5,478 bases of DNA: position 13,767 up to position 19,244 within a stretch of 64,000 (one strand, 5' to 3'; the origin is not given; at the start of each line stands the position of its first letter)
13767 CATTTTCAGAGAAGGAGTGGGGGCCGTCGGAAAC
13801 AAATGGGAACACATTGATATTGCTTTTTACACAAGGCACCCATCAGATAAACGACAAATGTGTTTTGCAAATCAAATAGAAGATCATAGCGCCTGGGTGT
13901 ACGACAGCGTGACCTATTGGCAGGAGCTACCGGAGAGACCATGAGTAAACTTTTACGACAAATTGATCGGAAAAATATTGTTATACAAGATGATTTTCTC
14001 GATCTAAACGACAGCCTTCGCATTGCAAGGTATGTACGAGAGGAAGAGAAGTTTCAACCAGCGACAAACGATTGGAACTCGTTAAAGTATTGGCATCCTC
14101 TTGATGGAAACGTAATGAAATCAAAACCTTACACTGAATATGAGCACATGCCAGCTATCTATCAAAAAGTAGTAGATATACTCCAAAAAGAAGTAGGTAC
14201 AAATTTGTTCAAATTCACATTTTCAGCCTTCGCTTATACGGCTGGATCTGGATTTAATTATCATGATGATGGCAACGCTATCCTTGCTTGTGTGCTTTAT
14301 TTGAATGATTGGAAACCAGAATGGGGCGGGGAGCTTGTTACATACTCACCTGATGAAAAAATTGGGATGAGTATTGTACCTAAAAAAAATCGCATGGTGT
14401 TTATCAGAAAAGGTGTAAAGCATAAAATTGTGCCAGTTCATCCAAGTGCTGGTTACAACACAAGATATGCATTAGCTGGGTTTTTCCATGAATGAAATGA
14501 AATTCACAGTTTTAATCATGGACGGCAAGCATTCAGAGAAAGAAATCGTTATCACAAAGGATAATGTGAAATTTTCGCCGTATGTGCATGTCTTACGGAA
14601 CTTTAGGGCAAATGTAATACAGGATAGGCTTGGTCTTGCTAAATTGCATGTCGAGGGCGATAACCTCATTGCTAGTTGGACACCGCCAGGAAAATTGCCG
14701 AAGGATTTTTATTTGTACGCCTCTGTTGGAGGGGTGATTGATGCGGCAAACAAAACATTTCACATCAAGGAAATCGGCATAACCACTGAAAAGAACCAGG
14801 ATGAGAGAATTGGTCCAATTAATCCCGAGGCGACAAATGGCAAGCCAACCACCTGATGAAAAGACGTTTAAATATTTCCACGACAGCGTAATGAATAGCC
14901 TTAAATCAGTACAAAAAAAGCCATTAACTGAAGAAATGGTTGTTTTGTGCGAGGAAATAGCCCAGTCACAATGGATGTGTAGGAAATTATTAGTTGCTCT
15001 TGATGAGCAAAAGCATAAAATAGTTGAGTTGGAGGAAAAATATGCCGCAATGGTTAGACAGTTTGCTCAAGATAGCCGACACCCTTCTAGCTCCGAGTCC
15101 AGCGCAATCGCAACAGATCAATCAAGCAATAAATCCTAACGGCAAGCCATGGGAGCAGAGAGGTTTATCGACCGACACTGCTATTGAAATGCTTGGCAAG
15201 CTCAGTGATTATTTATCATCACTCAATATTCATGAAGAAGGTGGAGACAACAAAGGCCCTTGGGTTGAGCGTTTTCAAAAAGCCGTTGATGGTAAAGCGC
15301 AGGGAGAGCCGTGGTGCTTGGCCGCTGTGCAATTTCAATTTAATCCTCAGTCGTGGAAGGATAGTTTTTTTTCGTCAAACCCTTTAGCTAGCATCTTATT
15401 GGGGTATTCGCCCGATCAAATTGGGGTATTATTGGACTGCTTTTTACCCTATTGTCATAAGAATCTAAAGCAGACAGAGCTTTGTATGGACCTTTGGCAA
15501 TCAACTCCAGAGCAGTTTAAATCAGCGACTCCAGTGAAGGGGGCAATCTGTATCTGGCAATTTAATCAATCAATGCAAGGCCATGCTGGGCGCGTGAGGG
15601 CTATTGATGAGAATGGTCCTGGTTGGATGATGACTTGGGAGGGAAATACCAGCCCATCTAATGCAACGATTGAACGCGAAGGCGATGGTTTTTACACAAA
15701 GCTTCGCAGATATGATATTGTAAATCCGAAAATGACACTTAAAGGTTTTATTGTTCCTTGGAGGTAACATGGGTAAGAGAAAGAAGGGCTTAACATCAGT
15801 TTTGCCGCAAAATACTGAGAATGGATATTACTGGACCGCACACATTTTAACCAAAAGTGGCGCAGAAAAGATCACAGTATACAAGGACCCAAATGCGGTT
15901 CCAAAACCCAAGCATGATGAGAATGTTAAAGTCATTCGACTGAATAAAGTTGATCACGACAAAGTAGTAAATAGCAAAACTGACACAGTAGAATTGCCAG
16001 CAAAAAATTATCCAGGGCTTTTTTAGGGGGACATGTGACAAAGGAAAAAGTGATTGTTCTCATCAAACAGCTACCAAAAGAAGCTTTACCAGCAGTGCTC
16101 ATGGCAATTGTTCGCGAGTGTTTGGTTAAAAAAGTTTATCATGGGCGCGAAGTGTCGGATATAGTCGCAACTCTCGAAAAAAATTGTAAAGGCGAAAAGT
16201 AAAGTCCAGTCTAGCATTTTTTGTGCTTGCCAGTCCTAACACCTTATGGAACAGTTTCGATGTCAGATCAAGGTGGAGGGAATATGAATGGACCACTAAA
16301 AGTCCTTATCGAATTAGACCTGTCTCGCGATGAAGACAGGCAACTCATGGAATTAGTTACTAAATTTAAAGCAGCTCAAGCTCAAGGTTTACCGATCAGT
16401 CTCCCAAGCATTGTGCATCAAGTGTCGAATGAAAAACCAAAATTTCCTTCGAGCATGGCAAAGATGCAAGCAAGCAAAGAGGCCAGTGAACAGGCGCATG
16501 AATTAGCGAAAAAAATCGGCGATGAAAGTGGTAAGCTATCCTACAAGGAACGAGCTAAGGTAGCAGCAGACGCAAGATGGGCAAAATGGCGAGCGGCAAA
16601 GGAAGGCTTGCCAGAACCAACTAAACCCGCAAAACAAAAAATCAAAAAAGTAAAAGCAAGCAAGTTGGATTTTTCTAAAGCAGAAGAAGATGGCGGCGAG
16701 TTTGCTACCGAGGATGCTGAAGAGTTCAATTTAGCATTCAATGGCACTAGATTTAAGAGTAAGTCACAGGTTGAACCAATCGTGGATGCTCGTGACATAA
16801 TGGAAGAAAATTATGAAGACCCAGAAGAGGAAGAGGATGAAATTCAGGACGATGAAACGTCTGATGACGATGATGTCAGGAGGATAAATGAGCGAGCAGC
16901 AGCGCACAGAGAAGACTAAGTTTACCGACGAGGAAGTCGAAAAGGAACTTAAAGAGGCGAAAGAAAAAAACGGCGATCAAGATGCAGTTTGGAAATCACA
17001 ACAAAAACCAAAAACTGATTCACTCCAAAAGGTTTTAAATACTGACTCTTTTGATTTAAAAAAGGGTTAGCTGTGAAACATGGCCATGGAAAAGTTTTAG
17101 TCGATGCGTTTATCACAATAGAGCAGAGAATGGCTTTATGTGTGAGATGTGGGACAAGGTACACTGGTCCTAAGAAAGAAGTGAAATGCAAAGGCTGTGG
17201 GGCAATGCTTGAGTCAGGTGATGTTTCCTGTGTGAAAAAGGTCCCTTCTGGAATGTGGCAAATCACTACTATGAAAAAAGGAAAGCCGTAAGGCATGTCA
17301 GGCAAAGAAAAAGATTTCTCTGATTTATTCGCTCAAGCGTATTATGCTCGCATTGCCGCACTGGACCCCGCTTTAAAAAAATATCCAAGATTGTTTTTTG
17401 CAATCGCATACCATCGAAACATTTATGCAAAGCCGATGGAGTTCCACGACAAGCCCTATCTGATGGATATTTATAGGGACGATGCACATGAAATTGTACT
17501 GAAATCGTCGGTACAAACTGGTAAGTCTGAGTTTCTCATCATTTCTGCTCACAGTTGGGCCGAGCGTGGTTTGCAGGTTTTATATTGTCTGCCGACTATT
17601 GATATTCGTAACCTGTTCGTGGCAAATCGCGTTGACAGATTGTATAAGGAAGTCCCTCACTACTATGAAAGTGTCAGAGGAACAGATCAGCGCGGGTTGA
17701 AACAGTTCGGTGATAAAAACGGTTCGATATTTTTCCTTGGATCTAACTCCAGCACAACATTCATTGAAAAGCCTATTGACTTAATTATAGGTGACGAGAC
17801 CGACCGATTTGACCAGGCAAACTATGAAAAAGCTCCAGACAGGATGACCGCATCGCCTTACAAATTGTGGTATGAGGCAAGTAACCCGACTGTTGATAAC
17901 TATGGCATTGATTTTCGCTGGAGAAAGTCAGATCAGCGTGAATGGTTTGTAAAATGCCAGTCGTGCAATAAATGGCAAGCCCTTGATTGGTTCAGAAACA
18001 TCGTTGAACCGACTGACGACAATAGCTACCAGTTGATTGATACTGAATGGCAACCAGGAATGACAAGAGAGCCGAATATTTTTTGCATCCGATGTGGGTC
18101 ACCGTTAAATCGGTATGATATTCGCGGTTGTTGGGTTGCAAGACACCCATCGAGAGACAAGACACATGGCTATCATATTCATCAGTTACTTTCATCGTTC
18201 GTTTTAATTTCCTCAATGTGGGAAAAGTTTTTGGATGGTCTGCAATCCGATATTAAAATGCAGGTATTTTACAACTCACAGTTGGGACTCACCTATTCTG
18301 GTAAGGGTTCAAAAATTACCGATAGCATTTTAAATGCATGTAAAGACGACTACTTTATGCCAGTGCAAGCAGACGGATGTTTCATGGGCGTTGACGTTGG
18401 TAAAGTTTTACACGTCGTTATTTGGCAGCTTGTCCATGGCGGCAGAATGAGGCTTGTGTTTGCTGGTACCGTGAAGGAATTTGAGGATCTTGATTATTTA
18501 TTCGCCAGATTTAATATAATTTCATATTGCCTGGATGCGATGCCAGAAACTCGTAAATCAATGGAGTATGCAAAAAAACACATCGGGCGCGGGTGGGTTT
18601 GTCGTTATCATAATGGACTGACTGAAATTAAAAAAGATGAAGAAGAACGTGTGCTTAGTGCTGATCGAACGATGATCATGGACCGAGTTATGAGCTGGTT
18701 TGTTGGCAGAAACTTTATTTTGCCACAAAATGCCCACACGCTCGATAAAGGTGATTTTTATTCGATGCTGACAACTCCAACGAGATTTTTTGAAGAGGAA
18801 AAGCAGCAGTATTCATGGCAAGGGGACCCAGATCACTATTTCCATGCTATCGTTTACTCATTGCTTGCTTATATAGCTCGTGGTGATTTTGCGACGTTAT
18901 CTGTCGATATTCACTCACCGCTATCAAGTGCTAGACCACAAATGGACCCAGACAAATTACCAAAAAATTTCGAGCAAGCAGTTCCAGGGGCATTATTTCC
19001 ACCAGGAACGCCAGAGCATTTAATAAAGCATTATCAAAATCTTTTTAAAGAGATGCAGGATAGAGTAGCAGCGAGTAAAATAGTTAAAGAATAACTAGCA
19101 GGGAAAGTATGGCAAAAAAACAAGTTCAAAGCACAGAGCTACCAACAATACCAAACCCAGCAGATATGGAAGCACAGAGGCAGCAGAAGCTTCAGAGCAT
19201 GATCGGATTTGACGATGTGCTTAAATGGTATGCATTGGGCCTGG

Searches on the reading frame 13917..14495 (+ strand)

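Call 73: search_protein_families(library=phrogs, proteins=[window:13917-14495:+], max_evalue=0.001)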
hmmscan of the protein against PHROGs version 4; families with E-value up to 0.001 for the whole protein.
window:13917-14495:+ (192 aa): 3 families
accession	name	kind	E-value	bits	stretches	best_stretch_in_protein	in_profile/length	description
phrog_19810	-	DNA, RNA and nucleotide metabolism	2.9e-08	34.5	1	34-156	24-148/199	DNA endonuclease V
phrog_274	-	DNA, RNA and nucleotide metabolism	4.3e-08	34.2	1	15-175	3-164/192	DNA endonuclease V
phrog_2297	-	DNA, RNA and nucleotide metabolism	0.00046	21.5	1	54-189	26-158/163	DNA endonuclease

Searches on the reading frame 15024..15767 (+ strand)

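Call 73: search_protein_families(library=phrogs, proteins=[window:15024-15767:+], max_evalue=0.001)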
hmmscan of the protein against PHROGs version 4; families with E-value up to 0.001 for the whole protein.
window:15024-15767:+ (247 aa): 1 family
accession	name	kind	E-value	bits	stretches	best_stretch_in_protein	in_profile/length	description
phrog_21357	-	lysis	2e-07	31.6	1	155-233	75-152/225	endolysin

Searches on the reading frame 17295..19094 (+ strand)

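Call 4: search_protein_families(library=pfam, proteins=[window:17295-19094:+], max_evalue=0.01)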
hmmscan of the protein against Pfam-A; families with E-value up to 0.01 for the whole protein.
window:17295-19094:+ (599 aa): 2 families
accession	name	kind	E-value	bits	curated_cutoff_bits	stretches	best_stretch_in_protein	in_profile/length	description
PF05876.18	GpA_ATPase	-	1.3e-21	77.8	25.6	1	54-270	13-232/247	Phage terminase large subunit gpA, ATPase domain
PF20454.4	GpA_nuclease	-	4.8e-07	29.7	22.5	1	291-369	2-87/294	Terminase large subunit gpA, endonuclease domain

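Call 5: search_protein_families(library=phrogs, proteins=[window:17295-19094:+], max_evalue=0.01)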
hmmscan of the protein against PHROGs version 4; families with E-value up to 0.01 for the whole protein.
window:17295-19094:+ (599 aa): 5 families
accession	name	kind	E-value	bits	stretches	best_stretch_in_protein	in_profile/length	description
phrog_675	-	head and packaging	6.8e-87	293.1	1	39-527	30-548/576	terminase large subunit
phrog_15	-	head and packaging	4.7e-32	112.3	1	62-368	397-722/1330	terminase large subunit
phrog_12876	-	head and packaging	1.5e-22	81.4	1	104-331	5-235/235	terminase large subunit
phrog_21311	-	head and packaging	0.00015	22.7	1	100-233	2-148/218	terminase large subunit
phrog_592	-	other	0.0095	16.7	0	71-114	9-54/193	thymidine kinase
